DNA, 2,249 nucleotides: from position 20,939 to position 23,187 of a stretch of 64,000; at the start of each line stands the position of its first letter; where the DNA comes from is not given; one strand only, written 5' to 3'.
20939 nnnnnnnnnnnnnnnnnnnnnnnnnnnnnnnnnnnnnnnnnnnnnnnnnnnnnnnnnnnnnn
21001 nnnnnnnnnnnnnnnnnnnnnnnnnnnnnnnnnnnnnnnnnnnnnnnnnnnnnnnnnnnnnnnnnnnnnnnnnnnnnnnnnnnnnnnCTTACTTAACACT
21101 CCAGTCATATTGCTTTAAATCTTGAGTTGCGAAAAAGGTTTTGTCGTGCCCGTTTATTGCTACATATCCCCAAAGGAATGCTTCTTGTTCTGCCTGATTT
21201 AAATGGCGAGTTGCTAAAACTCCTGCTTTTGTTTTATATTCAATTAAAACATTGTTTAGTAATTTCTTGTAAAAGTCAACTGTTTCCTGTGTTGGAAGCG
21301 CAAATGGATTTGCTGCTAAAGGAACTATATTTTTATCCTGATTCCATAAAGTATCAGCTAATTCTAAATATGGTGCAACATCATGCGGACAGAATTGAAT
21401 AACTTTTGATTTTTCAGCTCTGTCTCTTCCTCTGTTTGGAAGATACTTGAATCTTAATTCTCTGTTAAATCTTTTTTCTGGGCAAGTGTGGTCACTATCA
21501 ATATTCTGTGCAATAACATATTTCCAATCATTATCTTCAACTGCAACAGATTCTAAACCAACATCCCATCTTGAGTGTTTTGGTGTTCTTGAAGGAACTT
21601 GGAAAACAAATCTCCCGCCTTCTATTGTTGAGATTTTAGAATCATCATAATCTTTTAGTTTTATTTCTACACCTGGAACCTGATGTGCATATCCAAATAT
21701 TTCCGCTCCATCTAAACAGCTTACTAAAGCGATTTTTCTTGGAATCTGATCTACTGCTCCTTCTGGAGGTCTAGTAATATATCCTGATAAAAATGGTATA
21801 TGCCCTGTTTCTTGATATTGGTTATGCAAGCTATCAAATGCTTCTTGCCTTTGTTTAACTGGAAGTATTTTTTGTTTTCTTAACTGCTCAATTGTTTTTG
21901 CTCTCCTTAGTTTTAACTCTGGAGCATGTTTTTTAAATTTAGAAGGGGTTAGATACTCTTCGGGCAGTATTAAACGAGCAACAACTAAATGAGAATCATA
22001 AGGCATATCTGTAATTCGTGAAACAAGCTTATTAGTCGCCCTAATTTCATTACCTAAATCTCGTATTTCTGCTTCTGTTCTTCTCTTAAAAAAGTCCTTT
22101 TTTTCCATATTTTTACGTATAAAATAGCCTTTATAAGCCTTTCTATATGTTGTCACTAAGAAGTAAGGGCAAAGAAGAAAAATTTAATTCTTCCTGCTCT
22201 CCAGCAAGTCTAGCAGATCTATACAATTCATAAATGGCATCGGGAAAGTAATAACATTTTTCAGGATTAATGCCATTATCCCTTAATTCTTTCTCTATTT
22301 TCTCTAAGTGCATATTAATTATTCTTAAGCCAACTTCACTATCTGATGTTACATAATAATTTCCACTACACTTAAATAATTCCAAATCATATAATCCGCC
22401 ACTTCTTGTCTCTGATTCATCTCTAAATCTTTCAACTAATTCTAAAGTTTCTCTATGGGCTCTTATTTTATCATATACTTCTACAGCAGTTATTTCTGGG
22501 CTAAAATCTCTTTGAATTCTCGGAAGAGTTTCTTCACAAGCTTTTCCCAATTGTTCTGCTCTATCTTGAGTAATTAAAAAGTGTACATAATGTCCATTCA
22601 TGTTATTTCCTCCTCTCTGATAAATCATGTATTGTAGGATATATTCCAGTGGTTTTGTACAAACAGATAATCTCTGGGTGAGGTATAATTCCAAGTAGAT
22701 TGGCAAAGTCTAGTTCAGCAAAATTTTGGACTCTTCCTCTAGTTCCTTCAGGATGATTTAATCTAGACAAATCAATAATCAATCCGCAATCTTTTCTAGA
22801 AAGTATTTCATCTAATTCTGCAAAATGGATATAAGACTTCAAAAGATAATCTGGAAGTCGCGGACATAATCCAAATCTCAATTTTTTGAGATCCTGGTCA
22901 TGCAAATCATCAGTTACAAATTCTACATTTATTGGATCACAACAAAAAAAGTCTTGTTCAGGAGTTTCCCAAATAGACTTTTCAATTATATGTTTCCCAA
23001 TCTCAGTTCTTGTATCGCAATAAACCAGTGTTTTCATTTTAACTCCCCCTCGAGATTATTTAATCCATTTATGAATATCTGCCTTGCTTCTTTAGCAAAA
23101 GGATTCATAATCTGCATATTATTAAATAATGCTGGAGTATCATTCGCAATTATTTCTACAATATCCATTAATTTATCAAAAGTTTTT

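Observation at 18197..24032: tyrA translationally coupled to six unrecognisable genes, two with nuclease-like cores, higher in GC, inside a TA/Abi island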

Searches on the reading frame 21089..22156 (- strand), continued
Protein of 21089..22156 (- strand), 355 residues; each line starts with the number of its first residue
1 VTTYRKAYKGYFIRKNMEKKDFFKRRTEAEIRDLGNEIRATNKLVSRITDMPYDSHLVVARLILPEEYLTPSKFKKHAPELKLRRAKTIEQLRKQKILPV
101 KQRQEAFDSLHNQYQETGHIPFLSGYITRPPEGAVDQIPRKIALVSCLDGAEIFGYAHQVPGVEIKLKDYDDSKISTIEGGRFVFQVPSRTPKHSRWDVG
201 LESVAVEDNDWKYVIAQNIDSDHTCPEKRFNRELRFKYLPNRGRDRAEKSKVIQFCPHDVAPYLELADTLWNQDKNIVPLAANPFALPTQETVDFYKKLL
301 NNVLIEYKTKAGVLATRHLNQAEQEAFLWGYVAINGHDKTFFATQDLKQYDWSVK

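Call 66: search_protein_families(library=pfam, proteins=[L014:8985-10178:+, L015:9013-9912:+, L019:9178-10323:+, L031:878-2017:+, L032:9065-11077:+, L041:8213-10768:+, L013:9050-9658:+, L022:4754-5413:+, L029:7093-7818:+, L048:9120-9695:+], max_evalue=0.01)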
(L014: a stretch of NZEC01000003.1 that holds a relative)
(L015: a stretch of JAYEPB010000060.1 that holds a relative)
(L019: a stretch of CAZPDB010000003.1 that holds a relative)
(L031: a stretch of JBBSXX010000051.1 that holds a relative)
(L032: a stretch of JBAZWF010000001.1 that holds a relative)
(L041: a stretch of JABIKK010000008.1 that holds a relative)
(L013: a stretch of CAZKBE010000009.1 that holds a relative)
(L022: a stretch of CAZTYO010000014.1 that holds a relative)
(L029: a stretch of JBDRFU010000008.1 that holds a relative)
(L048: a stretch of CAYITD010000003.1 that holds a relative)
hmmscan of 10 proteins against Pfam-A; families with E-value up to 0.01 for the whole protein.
L014:8985-10178:+ (397 aa): 9 families
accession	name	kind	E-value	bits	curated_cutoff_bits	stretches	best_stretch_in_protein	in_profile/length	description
PF03705.20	CheR_N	-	3.1e-10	40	27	0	182-200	33-51/53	CheR methyltransferase, all-alpha domain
PF08017.16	Fibrinogen_BP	-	7.4e-08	31.6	50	1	78-289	141-353/425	Fibrinogen binding protein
PF12171.14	zf-C2H2_jaz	-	0.00013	22.5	22.6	0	106-121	9-24/27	Zinc-finger double-stranded RNA-binding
PF09361.15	Phasin_2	-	0.00019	22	24.9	0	90-168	9-83/100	Phasin protein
PF10497.14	zf-4CXXC_R1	-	0.00023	21.7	22.7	0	221-242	77-98/99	Zinc-finger domain of monoamine-oxidase A repressor R1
PF13894.12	zf-C2H2_4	-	0.00087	20.3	27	0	137-152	7-22/24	C2H2-type zinc finger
PF04175.17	DUF406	-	0.001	20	25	0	207-250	25-67/91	Protein of unknown function (DUF406)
PF21931.2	ABM-like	-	0.002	19.1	27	0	232-256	15-39/89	ABM-like domain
PF19575.5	HTH_58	-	0.0031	17.8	23.8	1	7-43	13-48/62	Helix-turn-helix domain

L015:9013-9912:+ (299 aa): 1 family
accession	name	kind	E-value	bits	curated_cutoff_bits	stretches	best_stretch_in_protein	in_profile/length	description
PF01261.30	AP_endonuc_2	-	2.6e-06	27.8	31.1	1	43-276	13-229/249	Xylose isomerase-like TIM barrel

L019:9178-10323:+ (381 aa): 2 families
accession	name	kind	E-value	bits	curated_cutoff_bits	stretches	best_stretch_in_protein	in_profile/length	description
PF05559.16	DUF763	-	1.2e-124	416.2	35.5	1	5-339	1-319/319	Protein of unknown function (DUF763)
PF00633.29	HHH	-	0.0051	17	24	0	283-305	5-27/30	Helix-hairpin-helix motif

L031:878-2017:+ (379 aa): 1 family
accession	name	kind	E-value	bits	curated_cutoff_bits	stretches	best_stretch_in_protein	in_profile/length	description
PF01702.25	TGT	-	1.5e-91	307.5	26.3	1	10-378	5-338/357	Queuine tRNA-ribosyltransferase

L032:9065-11077:+ (670 aa): 1 family
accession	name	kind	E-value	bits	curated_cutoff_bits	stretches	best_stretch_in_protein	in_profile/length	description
PF01939.22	NucS_C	-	0.00011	22.6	24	1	87-143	2-55/124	Endonuclease NucS C-terminal domain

L041:8213-10768:+ (851 aa): 7 families
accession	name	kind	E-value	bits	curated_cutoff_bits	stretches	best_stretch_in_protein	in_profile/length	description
PF00122.25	E1-E2_ATPase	-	1.6e-57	194.4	28.1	1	112-302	4-181/181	E1-E2 ATPase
PF00689.26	Cation_ATPase_C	-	9.8e-45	152.9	27.3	1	678-845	1-175/175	Cation transporting ATPase, C-terminus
PF00690.31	Cation_ATPase_N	-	2.1e-19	69.3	20.4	1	4-70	2-69/69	Cation transporter/ATPase, N-terminus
PF00702.32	Hydrolase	-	5.4e-17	63.2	26.4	1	318-607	1-190/191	haloacid dehalogenase-like hydrolase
PF13246.12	Cation_ATPase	-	3.9e-09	36.9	21.7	1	386-449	16-91/91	Cation transport ATPase (P-type)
PF12710.13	HAD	-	0.00026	21.9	27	1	504-604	87-188/189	haloacid dehalogenase-like hydrolase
PF08282.18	Hydrolase_3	-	0.0017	18.6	20.9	0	580-639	195-253/255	haloacid dehalogenase-like hydrolase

L013:9050-9658:+ (202 aa): 2 families
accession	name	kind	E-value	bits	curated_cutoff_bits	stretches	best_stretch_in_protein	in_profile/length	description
PF03876.22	SHS2_Rpb7-N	-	5e-11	43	24.8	1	8-64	1-57/57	SHS2 domain found in N terminus of Rpb7p/Rpc25p/MJ0397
PF00575.29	S1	-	1.5e-06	28.9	22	1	78-146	1-60/74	S1 RNA binding domain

L022:4754-5413:+ (219 aa): 6 families
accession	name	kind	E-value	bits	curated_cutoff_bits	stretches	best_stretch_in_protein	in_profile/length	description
PF01712.25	dNK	-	3.9e-44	151.3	27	1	12-215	2-200/203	Deoxynucleoside kinase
PF13238.12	AAA_18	-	8.9e-05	23.4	29.4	1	11-160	1-118/128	AAA domain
PF13476.12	AAA_23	-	0.00055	21.1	27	1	7-182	18-168/201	AAA domain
PF13671.12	AAA_33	-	0.0018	19.1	27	0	10-161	1-125/143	AAA domain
PF02223.23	Thymidylate_kin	-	0.0053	16.9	27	0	132-181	116-163/185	Thymidylate kinase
PF20720.3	nSTAND3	-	0.0084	16.2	27.2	0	4-29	13-38/155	Novel STAND NTPase 3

L029:7093-7818:+ (241 aa): 3 families
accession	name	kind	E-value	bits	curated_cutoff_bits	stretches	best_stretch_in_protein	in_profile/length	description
PF00849.27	PseudoU_synth_2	-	1.1e-15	58.6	26.8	1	70-195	2-151/152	RNA pseudouridylate synthase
PF01479.30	S4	-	3.3e-11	43.2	22.8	1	10-50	2-43/48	S4 domain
PF22421.1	SYY_C-terminal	-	0.0022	18.3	27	1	5-50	15-61/83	Tyrosine--tRNA ligase SYY-like C-terminal domain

L048:9120-9695:+ (191 aa): 1 family
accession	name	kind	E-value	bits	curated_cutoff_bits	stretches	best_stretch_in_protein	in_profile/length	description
PF00827.22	Ribosomal_L15e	-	1.4e-63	214.5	27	1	4-184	1-189/191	Ribosomal L15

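Call 71: search_protein_families(library=pfam, proteins=[L014:9780-10175:+, L032:9065-9700:+, L009:9252-9926:+], max_evalue=5)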
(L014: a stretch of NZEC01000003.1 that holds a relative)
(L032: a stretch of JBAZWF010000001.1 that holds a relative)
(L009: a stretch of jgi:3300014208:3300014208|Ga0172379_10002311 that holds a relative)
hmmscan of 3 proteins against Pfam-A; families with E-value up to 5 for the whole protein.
L014:9780-10175:+ (132 aa): 1 family
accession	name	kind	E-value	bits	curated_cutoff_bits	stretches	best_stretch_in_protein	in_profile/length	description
PF13395.12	HNH_4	-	0.86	10.1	22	0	55-65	16-26/54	HNH endonuclease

L032:9065-9700:+ (212 aa): 2 families
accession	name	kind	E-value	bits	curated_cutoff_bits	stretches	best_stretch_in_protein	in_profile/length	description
PF01939.22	NucS_C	-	2.5e-05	24.7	24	1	87-143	2-55/124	Endonuclease NucS C-terminal domain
PF21779.2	DUF6874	-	0.023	15.2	27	1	27-71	31-76/84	Family of unknown function (DUF6874)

L009:9252-9926:+ (225 aa): 12 families
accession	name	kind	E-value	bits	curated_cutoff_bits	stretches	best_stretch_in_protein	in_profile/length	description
PF13384.12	HTH_23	-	0.00019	21.6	24.6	1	13-36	18-41/50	Homeodomain-like domain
PF13551.12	HTH_29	-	0.00028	21.4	28.1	1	3-36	3-36/64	Winged helix-turn helix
PF04297.20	UPF0122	-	0.00039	21.1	22.7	1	79-95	43-59/101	Putative helix-turn-helix protein, YlxM / p13 like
PF08279.18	HTH_11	-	0.00039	20.7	25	1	14-31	17-34/55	HTH domain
PF02841.20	GBP_C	-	0.00067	19.6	24.3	1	128-178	29-79/297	Guanylate-binding protein, C-terminal domain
PF02796.21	HTH_7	-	0.00081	19.9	23.8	1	9-30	19-39/45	Helix-turn-helix domain of resolvase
PF13518.12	HTH_28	-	0.0018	18.7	25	1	8-33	9-33/52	Helix-turn-helix domain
PF07395.17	Mig-14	-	0.021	14.7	22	1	87-153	42-109/264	Mig-14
PF00538.25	Linker_histone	-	0.026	15.2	22.4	0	79-96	19-36/74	linker histone H1 and H5 family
PF23016.2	RsmI_C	-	0.054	13.8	27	1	16-30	25-39/46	RsmI C-terminal HTH domain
PF00376.29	MerR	-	0.056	13.7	28.2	1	14-29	1-16/38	MerR family regulatory protein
PF08281.18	Sigma70_r4_2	-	0.15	12.1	25.7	1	14-31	28-45/54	Sigma-70, region 4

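Call 87: find_encoding_contigs(protein=P0005, flank=8000, max_places=2)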
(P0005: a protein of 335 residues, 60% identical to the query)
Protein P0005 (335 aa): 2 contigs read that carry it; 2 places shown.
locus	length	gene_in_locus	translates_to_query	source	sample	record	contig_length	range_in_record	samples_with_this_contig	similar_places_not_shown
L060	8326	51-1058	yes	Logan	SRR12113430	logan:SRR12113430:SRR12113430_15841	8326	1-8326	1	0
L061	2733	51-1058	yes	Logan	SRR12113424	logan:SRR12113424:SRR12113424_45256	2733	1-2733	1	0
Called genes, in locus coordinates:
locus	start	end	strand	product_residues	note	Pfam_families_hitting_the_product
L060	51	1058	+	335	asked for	-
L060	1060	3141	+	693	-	-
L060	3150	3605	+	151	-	-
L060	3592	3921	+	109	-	-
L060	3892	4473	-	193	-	-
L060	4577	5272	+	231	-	PF05175:MTS, PF03602:Cons_hypoth95 (weak), PF06325:PrmA, PF13847:Methyltransf_31 (weak), PF10354:BMT5-like (weak)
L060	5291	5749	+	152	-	PF13302:Acetyltransf_3, PF13420:Acetyltransf_4, PF00583:Acetyltransf_1, PF13673:Acetyltransf_10, PF13508:Acetyltransf_7, PF08445:FR47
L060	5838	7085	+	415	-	PF01637:ATPase_2 (faint), PF13173:AAA_14, PF13635:DUF4143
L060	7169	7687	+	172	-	PF01909:NTP_transf_2, PF18765:Polbeta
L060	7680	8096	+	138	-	PF01934:HepT-like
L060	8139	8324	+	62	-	?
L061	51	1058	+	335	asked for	-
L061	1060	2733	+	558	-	?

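Call 93: search_protein_families(library=pfam, proteins=[L060:3892-4473:-, L060:3150-3605:+, L060:3592-3921:+, L032:11079-11837:+, L033:10282-11508:+, L060:1060-3141:+], max_evalue=0.1)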
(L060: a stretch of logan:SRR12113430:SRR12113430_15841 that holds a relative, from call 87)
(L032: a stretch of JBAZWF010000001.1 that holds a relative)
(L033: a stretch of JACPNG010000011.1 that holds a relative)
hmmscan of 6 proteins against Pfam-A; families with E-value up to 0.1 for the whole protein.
L060:3892-4473:- (193 aa): 0 families

L060:3150-3605:+ (151 aa): 1 family
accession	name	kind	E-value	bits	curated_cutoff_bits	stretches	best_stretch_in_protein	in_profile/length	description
PF04545.22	Sigma70_r4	-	0.00095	19.1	24.1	1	101-139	14-49/50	Sigma-70, region 4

L060:3592-3921:+ (109 aa): 4 families
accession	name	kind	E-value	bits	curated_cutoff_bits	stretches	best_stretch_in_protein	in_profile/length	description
PF14357.11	DUF4404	-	0.01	16.9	27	1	41-87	26-69/83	Domain of unknown function (DUF4404)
PF07697.16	7TMR-HDED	-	0.024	15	27.6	1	12-83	21-90/224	7TM-HD extracellular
PF10923.14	BrxC_BrxD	-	0.033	13.6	22.2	1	16-91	73-147/414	BREX system ATP-binding protein BrxC/D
PF05163.17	DinB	-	0.06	13.7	23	1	41-89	60-106/165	DinB family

L032:11079-11837:+ (252 aa): 1 family
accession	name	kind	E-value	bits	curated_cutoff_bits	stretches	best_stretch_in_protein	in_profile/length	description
PF14005.11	YpjP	-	0.0088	16.5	27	0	186-219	6-39/134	YpjP-like protein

L033:10282-11508:+ (408 aa): 7 families
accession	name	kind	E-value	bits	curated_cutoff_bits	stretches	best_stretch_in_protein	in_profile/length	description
PF01022.26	HTH_5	-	1.5e-07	31.6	22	1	143-187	2-46/47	Bacterial regulatory protein, arsR family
PF01047.28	MarR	-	1.3e-05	25.4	24.6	1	147-187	7-48/59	MarR family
PF14947.12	HTH_45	-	0.00052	20.4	25.5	1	147-189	10-52/77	Winged helix-turn-helix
PF01638.23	HxlR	-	0.0021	18.3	20.8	0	229-278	13-61/91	HxlR-like helix-turn-helix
PF25213.1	HVO_A0261_N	-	0.0061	16.8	35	1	144-187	12-55/86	HVO_A0261 N-terminal domain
PF13601.12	HTH_34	-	0.046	14.3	27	0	159-189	17-47/80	Winged helix DNA-binding domain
PF09339.16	HTH_IclR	-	0.078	13.2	22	0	154-189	16-51/52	IclR helix-turn-helix domain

L060:1060-3141:+ (693 aa): 2 families
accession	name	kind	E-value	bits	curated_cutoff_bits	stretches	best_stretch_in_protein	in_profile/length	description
PF01939.22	NucS_C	-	0.013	15.9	24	1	100-182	8-92/124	Endonuclease NucS C-terminal domain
PF13588.12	HSDR_N_2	-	0.031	14.8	25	0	121-173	34-83/110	Type I restriction enzyme R protein N terminus (HSDR_N)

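Call 100: find_encoding_contigs(protein=P0008, flank=5000, max_places=2)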
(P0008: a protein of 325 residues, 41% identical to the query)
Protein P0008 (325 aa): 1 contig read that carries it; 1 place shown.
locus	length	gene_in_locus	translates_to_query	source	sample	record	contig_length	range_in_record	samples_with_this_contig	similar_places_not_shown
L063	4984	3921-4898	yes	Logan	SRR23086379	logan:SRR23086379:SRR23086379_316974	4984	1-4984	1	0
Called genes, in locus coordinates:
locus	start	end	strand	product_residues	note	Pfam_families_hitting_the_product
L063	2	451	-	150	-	?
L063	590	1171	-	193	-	-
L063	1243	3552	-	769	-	PF01326:PPDK_N, PF00391:PEP-utilizers, PF02896:PEP-utilizers_C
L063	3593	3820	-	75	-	-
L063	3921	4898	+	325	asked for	-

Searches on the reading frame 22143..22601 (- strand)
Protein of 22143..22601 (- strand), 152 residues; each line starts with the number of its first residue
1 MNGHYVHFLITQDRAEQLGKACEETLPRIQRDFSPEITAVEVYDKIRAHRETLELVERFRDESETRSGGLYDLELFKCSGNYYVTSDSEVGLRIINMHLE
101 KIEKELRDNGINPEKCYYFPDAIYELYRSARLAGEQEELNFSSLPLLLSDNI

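Call 3: search_protein_families(library=pfam, proteins=[window:22143-22601:-], max_evalue=1)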
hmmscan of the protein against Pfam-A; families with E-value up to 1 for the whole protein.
window:22143-22601:- (152 aa): 0 families

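Call 4: search_protein_families(library=phrogs, proteins=[window:22143-22601:-], max_evalue=1)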
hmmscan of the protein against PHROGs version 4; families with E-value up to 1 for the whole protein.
window:22143-22601:- (152 aa): 1 family
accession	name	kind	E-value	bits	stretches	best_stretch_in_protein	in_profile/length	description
phrog_3615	-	unknown function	0.18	13.2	1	79-134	13-67/93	-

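Call 5: search_protein_families(library=padloc, proteins=[window:22143-22601:-], max_evalue=1)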
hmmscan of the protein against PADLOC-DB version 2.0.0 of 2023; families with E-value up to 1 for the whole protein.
window:22143-22601:- (152 aa): 0 families

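Call 40: search_protein_families(library=ncbifam, proteins=[window:22143-22601:-], max_evalue=1)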
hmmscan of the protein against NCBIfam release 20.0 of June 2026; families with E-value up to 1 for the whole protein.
window:22143-22601:- (152 aa): 0 families

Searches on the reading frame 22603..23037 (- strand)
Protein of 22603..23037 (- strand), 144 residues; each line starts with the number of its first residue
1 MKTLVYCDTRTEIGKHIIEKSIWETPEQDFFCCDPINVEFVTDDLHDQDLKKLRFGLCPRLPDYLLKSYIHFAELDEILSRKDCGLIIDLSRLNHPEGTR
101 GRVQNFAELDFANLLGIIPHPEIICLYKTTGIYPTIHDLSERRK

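Call 3: search_protein_families(library=pfam, proteins=[window:22603-23037:-], max_evalue=1)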
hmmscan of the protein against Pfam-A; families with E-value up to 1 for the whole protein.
window:22603-23037:- (144 aa): 0 families

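Call 4: search_protein_families(library=phrogs, proteins=[window:22603-23037:-], max_evalue=1)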
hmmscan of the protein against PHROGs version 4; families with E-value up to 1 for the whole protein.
window:22603-23037:- (144 aa): 0 families

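Call 5: search_protein_families(library=padloc, proteins=[window:22603-23037:-], max_evalue=1)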
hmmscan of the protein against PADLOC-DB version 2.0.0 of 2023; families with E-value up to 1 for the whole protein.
window:22603-23037:- (144 aa): 0 families

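Call 40: search_protein_families(library=ncbifam, proteins=[window:22603-23037:-], max_evalue=1)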
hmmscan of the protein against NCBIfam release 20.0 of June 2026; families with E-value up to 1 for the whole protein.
window:22603-23037:- (144 aa): 0 families

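Call 54: find_related_loci(query=window:22603-23037:-, collection=metagenome_contigs, flank=8000)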
Query window:22603-23037:- (144 aa) in metagenome_contigs; peptide patterns used: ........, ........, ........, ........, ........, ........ (x = any residue, [..] = any of these).
264 stretches matched a pattern, but none encodes a relative of the query by tblastn (E <= 1e-3).
